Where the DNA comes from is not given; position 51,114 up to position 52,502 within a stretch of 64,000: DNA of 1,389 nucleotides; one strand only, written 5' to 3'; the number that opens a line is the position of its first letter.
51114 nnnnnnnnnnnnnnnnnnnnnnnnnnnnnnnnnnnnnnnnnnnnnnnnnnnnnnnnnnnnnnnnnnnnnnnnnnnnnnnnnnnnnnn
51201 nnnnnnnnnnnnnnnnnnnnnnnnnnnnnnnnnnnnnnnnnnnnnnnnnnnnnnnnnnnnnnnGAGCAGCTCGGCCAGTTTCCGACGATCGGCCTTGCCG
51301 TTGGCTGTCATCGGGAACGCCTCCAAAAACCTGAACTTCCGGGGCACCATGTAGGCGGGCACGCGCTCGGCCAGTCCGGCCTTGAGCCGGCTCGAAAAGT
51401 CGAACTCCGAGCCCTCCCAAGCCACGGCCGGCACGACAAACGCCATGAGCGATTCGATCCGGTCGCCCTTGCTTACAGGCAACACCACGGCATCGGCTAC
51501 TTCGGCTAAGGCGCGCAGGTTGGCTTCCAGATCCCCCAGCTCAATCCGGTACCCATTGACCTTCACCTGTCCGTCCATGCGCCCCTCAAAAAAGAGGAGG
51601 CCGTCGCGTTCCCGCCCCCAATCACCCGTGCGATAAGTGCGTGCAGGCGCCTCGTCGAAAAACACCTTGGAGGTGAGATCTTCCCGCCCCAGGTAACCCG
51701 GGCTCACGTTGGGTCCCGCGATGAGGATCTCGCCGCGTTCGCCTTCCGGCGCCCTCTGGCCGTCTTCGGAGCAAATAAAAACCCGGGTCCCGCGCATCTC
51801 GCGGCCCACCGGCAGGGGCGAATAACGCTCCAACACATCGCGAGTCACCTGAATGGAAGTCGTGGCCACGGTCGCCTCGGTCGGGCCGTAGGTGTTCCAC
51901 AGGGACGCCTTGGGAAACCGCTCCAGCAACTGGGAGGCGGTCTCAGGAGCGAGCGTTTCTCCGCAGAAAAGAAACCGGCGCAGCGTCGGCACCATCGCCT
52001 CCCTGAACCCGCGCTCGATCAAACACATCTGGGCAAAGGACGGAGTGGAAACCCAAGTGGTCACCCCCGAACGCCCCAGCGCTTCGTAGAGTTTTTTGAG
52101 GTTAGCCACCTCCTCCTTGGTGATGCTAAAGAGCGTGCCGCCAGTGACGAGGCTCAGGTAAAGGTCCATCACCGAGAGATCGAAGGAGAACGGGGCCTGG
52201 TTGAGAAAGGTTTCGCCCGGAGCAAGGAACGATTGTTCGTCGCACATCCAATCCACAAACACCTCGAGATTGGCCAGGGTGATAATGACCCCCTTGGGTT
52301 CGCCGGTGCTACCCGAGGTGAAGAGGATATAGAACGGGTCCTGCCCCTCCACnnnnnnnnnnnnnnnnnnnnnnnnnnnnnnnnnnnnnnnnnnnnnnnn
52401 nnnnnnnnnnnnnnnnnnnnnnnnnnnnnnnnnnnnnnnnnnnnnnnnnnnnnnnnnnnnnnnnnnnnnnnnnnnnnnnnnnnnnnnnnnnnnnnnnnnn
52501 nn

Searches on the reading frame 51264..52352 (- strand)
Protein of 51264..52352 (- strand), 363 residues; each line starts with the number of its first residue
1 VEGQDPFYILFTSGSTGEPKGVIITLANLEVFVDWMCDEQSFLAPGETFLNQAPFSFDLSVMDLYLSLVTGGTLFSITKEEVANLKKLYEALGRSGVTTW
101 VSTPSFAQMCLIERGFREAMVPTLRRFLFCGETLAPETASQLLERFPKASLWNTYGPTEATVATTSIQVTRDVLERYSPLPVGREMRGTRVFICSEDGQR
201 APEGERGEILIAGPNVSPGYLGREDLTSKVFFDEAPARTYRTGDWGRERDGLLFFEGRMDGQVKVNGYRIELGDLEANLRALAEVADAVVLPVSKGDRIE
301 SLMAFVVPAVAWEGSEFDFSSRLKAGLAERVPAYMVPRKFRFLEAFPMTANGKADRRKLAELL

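Call 26: find_homologous_proteins(query=window:51264-52352:-, max_evalue=1e-150)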
Query window:51264-52352:- (363 aa): 831 proteins with E <= 1e-150 among 8000 candidates; the best 120 are listed.
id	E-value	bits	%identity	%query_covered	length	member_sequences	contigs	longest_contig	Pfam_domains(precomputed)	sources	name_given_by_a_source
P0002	1.4e-239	812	100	100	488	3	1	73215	PF00501.35,PF13193.13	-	-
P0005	3.2e-224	762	93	100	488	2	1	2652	PF00501.35,PF13193.13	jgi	jgi:D-alanine--poly(phosphoribitol) ligase subunit 1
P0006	7.2e-222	754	93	100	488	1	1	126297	PF00501.35,PF13193.13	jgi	jgi:D-alanine--poly(phosphoribitol) ligase subunit 1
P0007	3.6e-221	752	92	100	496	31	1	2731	PF00501.35,PF13193.13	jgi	jgi:D-alanine--poly(phosphoribitol) ligase subunit 1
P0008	7.5e-192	655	81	100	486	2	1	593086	PF00501.35,PF13193.13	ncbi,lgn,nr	ncbi:MAG: dltA [Chthoniobacteraceae bacterium]|nr:dltA [Chthoniobacteraceae bacterium]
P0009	7.7e-190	649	80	100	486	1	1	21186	PF00501.35,PF13193.13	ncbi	-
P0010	8.9e-188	642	79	100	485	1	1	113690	PF00501.35,PF13193.13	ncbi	-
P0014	7.2e-187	639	78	100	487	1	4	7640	PF00501.35,PF13193.13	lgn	-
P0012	1.3e-186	638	78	100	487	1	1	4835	PF00501.35,PF13193.13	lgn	-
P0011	6.1e-186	636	77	100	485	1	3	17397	PF00501.35,PF13193.13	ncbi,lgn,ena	-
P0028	5.4e-183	626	77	99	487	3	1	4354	PF00501.35,PF13193.13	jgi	jgi:D-alanine--poly(phosphoribitol) ligase subunit 1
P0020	7.1e-183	626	78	100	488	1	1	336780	PF00501.35,PF13193.13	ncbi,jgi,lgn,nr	ncbi:MAG: D-alanine--poly(phosphoribitol) ligase subunit 1 [Chthoniobacter sp.]|jgi:D-alanine--poly(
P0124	1.8e-181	621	76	100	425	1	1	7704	PF00501.35,PF13193.13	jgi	jgi:D-alanine--poly(phosphoribitol) ligase subunit 1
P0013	1.1e-180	619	77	100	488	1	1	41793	PF00501.35,PF13193.13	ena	-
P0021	1.1e-180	619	75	100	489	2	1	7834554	PF00501.35,PF13193.13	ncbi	ncbi:D-alanine--poly(phosphoribitol) ligase subunit DltA [Verrucomicrobiota bacterium sgz303538]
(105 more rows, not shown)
